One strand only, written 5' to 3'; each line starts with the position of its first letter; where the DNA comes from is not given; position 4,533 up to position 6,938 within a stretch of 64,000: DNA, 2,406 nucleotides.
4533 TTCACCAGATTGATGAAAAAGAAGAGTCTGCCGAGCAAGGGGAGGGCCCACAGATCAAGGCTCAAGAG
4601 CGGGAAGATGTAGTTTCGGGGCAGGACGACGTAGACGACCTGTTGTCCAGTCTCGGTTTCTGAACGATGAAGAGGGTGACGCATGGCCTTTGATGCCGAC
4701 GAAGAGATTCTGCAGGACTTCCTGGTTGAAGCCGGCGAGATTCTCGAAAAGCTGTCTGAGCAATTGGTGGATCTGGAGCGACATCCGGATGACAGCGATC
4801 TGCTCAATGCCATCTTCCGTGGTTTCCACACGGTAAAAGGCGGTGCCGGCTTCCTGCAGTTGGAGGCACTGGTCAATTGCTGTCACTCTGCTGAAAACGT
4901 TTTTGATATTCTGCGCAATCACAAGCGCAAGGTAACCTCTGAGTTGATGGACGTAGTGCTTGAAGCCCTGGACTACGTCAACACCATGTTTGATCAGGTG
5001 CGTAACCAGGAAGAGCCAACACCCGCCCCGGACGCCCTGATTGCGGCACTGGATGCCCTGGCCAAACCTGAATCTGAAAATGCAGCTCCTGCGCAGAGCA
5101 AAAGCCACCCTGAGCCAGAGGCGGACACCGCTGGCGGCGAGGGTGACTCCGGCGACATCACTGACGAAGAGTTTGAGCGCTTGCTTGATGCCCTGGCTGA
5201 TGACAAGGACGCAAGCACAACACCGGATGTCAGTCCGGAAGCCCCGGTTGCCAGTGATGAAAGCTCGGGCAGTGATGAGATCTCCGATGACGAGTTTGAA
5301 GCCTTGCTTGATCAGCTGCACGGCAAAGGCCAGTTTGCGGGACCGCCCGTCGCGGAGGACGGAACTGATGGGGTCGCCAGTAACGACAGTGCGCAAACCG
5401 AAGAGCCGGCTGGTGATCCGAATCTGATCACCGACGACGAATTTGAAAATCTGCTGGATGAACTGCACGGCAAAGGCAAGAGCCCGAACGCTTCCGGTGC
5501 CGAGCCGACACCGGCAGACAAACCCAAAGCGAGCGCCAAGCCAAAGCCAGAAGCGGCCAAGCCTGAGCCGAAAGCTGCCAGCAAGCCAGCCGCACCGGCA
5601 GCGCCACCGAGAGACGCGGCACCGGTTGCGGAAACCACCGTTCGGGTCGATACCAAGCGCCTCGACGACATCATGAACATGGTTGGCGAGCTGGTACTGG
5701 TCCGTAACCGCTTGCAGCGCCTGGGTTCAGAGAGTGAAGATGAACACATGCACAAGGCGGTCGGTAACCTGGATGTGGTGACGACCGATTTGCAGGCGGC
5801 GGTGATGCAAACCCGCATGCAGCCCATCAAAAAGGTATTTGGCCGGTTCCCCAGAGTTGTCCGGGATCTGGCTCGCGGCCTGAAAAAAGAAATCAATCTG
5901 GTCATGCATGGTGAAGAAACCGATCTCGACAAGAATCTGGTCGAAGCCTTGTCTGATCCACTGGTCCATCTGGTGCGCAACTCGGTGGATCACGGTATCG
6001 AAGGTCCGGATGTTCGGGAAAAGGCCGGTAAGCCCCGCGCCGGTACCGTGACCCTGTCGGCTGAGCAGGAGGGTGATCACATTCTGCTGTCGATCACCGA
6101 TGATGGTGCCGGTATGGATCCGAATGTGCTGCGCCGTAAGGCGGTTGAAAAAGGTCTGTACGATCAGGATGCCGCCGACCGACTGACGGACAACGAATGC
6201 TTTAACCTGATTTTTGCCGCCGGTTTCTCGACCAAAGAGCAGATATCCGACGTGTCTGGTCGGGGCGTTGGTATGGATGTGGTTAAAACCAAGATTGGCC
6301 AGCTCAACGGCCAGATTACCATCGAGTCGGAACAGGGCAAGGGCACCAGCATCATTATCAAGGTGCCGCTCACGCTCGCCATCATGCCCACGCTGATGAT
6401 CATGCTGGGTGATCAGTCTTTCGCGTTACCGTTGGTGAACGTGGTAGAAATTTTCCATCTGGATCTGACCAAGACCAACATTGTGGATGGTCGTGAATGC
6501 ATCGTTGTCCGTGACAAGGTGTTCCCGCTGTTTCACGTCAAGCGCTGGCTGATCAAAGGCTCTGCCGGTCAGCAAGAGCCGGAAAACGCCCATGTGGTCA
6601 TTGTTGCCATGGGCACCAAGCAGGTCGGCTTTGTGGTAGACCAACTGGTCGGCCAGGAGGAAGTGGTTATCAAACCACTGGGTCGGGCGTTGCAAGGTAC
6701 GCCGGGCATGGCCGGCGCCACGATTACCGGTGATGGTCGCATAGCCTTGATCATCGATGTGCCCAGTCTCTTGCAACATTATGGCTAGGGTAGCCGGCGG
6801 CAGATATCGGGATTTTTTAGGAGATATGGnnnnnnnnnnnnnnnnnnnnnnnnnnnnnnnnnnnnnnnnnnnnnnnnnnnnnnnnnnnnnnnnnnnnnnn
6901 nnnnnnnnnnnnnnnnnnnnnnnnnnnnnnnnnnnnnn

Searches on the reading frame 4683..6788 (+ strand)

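Call 7: search_protein_families(library=pfam, proteins=[window:4683-6788:+], max_evalue=0.01)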
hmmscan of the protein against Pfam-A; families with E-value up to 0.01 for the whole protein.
window:4683-6788:+ (701 aa): 5 families
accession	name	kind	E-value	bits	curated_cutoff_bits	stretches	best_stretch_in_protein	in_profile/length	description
PF01584.24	CheW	-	6.9e-26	91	23.5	1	571-699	3-136/138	CheW-like domain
PF02518.31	HATPase_c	-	3.6e-19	69.7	26.4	1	425-564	4-110/111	Histidine kinase-, DNA gyrase B-, and HSP90-like ATPase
PF01627.28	Hpt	-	3.9e-18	65.9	24.6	1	8-107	1-82/84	Hpt domain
PF02895.20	H-kinase_dim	-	2.2e-16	60.5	23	1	318-377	2-68/68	Signal transducing histidine kinase, homodimeric domain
PF09851.14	SHOCT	-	5.6e-07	29.5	27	0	155-170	11-26/28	Short C-terminal domain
